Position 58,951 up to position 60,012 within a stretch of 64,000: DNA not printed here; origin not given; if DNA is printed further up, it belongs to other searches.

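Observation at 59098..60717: Tandem divergent Cas4-like PD-(D/E)XK/Fe-S nuclease paralogs with no CRISPR-cas context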

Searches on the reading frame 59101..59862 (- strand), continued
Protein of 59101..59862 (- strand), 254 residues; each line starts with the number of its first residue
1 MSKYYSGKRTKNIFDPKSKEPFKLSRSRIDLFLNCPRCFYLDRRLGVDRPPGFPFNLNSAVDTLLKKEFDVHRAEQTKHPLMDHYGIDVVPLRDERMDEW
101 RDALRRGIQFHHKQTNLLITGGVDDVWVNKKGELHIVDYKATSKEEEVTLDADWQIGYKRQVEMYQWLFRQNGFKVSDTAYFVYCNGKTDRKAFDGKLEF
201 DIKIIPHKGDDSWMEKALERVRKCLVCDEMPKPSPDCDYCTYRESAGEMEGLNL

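Call 80: find_homologous_proteins(query=A5, max_evalue=1e-10)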
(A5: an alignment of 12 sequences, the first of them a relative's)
Query A5 (12 sequences) (248 aa, profile of the alignment): 7977 proteins with E <= 1e-10 among 8000 candidates; the best 120 are listed.
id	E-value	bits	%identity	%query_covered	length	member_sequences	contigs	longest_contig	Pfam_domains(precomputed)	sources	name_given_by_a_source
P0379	2.3e-98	346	42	99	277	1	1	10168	PF12705.14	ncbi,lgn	-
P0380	2.4e-98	346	40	94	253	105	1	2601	PF12705.14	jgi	-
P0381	2.7e-98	346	41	99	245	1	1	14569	PF12705.14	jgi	jgi:RecB family exonuclease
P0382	6.2e-98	345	40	94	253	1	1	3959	PF12705.14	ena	-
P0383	2.1e-97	343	39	94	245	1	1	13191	PF12705.14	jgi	-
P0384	2.3e-97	343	37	96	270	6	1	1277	PF12705.14,PF12684.14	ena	-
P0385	2.3e-97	343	38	96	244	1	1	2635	PF01930.24,PF12705.14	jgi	jgi:hypothetical protein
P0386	2.6e-97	343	38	95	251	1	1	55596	PF12705.14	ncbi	-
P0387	2.6e-97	343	39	98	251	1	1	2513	PF12705.14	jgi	jgi:RecB family exonuclease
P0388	2.7e-97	343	39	92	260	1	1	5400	PF12705.14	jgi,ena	-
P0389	2.7e-97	343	41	98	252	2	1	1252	PF12705.14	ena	-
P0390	3.5e-97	343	40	95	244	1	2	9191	PF12705.14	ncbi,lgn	-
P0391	3.5e-97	343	43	98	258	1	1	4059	PF12705.14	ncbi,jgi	jgi:hypothetical protein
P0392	4.0e-97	342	39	94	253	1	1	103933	PF12705.14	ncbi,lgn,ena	ncbi:MAG: PD-(D/E)XK nuclease family protein [Minisyncoccales bacterium]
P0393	5.3e-97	342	-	-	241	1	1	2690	PF12705.14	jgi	jgi:CRISPR/Cas system-associated exonuclease Cas4 (RecB family)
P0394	5.8e-97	342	40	96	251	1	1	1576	PF01930.24,PF12705.14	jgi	jgi:CRISPR/Cas system-associated exonuclease Cas4 (RecB family)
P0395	6.4e-97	342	40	94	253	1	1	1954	PF12705.14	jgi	jgi:hypothetical protein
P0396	6.4e-97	342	38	94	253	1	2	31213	PF12705.14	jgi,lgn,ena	-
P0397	6.8e-97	342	40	94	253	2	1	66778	PF12705.14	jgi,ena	-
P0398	7.1e-97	342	39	94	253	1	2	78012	PF12705.14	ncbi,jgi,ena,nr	ncbi:PD-(D/E)XK nuclease family protein [bacterium]|jgi:hypothetical protein|nr:PD-(D/E)XK nuclease 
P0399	7.7e-97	341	43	92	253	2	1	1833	PF12705.14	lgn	-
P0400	8.0e-97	341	40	94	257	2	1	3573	PF12705.14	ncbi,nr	ncbi:MAG: PD-(D/E)XK nuclease family protein [Candidatus Pacebacteria bacterium]|nr:PD-(D/E)XK nucle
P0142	8.4e-97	341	43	96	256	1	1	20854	PF12705.14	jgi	-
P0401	8.7e-97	341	40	98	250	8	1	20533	PF12705.14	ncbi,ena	-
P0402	8.7e-97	341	38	99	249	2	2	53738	PF12705.14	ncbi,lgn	-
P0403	9.1e-97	341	42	92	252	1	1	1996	PF12705.14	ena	-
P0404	9.2e-97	341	39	94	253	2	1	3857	PF12705.14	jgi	-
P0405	9.4e-97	341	41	98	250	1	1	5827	PF12705.14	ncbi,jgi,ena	-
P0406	9.4e-97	341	40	92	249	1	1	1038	PF12705.14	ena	-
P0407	1.0e-96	341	42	96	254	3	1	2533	PF12705.14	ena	-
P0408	1.0e-96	341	38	94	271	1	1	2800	PF01930.24,PF12705.14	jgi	jgi:RecB family exonuclease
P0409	1.1e-96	341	41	94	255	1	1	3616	PF12705.14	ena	-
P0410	1.1e-96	341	35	97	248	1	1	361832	PF12705.14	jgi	-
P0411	1.2e-96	341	39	92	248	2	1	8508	PF01930.24,PF12705.14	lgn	-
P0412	1.2e-96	341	38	92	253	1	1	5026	PF12705.14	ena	-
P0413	1.2e-96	341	40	94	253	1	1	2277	PF12705.14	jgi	jgi:hypothetical protein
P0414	1.3e-96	341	39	96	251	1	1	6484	PF12705.14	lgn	-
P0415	1.3e-96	341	38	96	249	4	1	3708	PF12705.14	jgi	-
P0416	1.4e-96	341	40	94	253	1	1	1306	PF12705.14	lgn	-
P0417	1.4e-96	341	40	94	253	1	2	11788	PF12705.14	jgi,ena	jgi:hypothetical protein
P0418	1.4e-96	341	39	95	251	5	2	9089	PF01930.24,PF12705.14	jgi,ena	-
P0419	1.5e-96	341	39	95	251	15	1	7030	PF12705.14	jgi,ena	-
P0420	1.6e-96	340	43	94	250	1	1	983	PF01930.24,PF12705.14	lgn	-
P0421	1.7e-96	340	40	96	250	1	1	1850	PF12705.14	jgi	-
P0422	1.8e-96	340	42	96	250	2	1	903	PF12705.14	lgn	-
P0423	1.9e-96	340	41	94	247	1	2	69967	PF12705.14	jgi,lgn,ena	-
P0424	1.9e-96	340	42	94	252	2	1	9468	PF12705.14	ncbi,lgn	-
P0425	1.9e-96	340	41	94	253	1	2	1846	PF12705.14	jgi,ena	-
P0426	2.0e-96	340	41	96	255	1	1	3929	PF12705.14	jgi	-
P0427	2.1e-96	340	37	92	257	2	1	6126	PF12705.14,PF12684.14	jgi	jgi:CRISPR/Cas system-associated exonuclease Cas4 (RecB family)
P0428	2.2e-96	340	40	94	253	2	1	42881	PF12705.14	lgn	-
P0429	2.3e-96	340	40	92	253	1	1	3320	PF12705.14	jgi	jgi:hypothetical protein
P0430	2.3e-96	340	41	96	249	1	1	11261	PF12705.14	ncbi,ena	-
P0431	2.3e-96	340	41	93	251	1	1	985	PF12705.14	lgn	-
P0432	2.6e-96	340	41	92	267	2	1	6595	PF12705.14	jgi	jgi:CRISPR/Cas system-associated exonuclease Cas4 (RecB family)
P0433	2.7e-96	340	40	99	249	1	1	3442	PF12705.14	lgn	-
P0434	2.7e-96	340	42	96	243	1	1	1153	PF01930.24,PF12705.14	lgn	-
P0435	2.8e-96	340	42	97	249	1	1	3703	PF12705.14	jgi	-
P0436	2.9e-96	340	40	94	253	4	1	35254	PF12705.14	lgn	-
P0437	3.0e-96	340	42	93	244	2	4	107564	PF12705.14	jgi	-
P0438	3.0e-96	340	36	96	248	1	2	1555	PF12705.14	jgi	-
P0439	3.0e-96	340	39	92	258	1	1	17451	PF12705.14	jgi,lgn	jgi:hypothetical protein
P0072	3.1e-96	339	40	96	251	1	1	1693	PF12705.14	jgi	jgi:CRISPR/Cas system-associated exonuclease Cas4 (RecB family)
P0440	3.1e-96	339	39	94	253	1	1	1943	PF12705.14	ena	-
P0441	3.1e-96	339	38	98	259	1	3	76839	PF12705.14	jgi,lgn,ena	jgi:RecB family exonuclease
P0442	3.2e-96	339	38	94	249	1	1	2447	PF12705.14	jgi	-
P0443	3.3e-96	339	39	96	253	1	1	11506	PF12705.14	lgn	-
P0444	3.3e-96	339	38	92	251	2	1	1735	PF12705.14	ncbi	-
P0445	3.5e-96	339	38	94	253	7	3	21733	PF12705.14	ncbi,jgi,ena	ncbi:MAG: PD-(D/E)XK nuclease family protein [Candidatus Paceibacterota bacterium]|jgi:hypothetical 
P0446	3.9e-96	339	-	-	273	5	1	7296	PF12705.14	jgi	jgi:CRISPR/Cas system-associated exonuclease Cas4 (RecB family)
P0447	3.9e-96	339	37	94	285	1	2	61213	PF12705.14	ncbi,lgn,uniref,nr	ncbi:MAG: PD-(D/E)XK nuclease superfamily protein [candidate division WS2 bacterium ADurb.Bin280]|un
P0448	4.0e-96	339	43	94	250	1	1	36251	PF01930.24,PF12705.14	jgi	jgi:CRISPR/Cas system-associated exonuclease Cas4 (RecB family)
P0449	4.2e-96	339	41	94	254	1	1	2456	PF12705.14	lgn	-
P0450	4.4e-96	339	40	92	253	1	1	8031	PF12705.14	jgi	jgi:hypothetical protein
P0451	4.5e-96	339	38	96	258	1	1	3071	PF12705.14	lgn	-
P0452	4.8e-96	339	38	95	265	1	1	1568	PF12705.14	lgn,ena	-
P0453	5.5e-96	339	38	94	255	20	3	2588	PF12705.14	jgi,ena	-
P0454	5.8e-96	339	42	96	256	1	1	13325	PF12705.14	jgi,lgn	-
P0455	6.4e-96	338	39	94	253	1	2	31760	PF12705.14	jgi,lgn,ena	-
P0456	6.6e-96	338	35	96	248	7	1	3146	PF12705.14,PF12684.14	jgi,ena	-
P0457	6.7e-96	338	40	96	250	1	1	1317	PF12705.14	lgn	-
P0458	7.6e-96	338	39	98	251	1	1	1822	PF12705.14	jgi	-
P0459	7.8e-96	338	38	94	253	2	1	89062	PF12705.14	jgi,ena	jgi:CRISPR/Cas system-associated exonuclease Cas4 (RecB family)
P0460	8.4e-96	338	41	92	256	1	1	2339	PF12705.14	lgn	-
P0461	8.6e-96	338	41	98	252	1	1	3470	PF12705.14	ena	-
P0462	8.7e-96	338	40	92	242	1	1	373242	PF12705.14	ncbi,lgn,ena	-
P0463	9.4e-96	338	40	95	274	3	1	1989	PF12705.14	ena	-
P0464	9.4e-96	338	40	94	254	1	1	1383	PF01930.24,PF12705.14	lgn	-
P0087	9.4e-96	338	42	94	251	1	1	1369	PF12705.14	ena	-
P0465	9.6e-96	338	41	98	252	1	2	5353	PF01930.24,PF12705.14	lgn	-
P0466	9.6e-96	338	39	97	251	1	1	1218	PF01930.24,PF12705.14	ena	-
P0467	1.0e-95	338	39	93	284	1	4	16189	PF01930.24,PF12705.14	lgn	-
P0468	1.1e-95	338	39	96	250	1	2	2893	PF01930.24,PF12705.14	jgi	jgi:CRISPR/Cas system-associated exonuclease Cas4 (RecB family)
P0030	1.1e-95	338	39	98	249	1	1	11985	PF12705.14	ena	-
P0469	1.2e-95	338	40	92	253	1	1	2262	PF12705.14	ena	-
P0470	1.2e-95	338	42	96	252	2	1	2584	PF12705.14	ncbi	-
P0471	1.2e-95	338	40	98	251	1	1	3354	PF12705.14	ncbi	-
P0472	1.3e-95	337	38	92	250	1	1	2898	PF12705.14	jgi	-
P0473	1.4e-95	337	39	92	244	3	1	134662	PF01930.24,PF12705.14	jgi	-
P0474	1.4e-95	337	39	93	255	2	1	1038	PF12705.14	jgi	-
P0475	1.4e-95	337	41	96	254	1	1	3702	PF12705.14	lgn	-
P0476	1.5e-95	337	38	94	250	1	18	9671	PF12705.14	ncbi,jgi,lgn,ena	jgi:CRISPR/Cas system-associated exonuclease Cas4 (RecB family)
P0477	1.5e-95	337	40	93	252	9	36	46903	PF12705.14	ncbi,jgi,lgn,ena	-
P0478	1.6e-95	337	39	94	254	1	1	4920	PF12705.14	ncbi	-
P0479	1.6e-95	337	40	94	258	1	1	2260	PF12705.14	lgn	-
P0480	1.6e-95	337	41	93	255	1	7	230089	PF12705.14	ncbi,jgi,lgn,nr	ncbi:MAG: hypothetical protein AVO34_02265 [Firmicutes bacterium ML8_F2]|jgi:CRISPR/Cas system-assoc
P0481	1.7e-95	337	40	93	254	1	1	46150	PF12705.14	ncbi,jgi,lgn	-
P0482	1.9e-95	337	40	95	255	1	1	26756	PF12705.14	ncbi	ncbi:MAG: PD-(D/E)XK nuclease family protein [bacterium]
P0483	1.9e-95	337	41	96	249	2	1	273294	PF01930.24,PF12705.14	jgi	-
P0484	1.9e-95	337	37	97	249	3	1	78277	PF12705.14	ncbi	-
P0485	1.9e-95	337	-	-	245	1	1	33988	PF12705.14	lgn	-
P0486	2.0e-95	337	39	96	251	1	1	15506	PF12705.14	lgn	-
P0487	2.0e-95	337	38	92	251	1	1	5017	PF12705.14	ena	-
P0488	2.1e-95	337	41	94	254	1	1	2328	PF12705.14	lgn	-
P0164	2.1e-95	337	42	96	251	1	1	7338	PF12705.14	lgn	-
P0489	2.2e-95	337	41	95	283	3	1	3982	PF12705.14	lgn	-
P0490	2.3e-95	337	42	99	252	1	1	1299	PF12705.14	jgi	-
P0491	2.3e-95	337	44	95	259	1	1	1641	PF12705.14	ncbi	-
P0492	2.4e-95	337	40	92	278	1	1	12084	PF01930.24,PF12705.14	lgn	-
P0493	2.4e-95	337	36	98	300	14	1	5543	PF12705.14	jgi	-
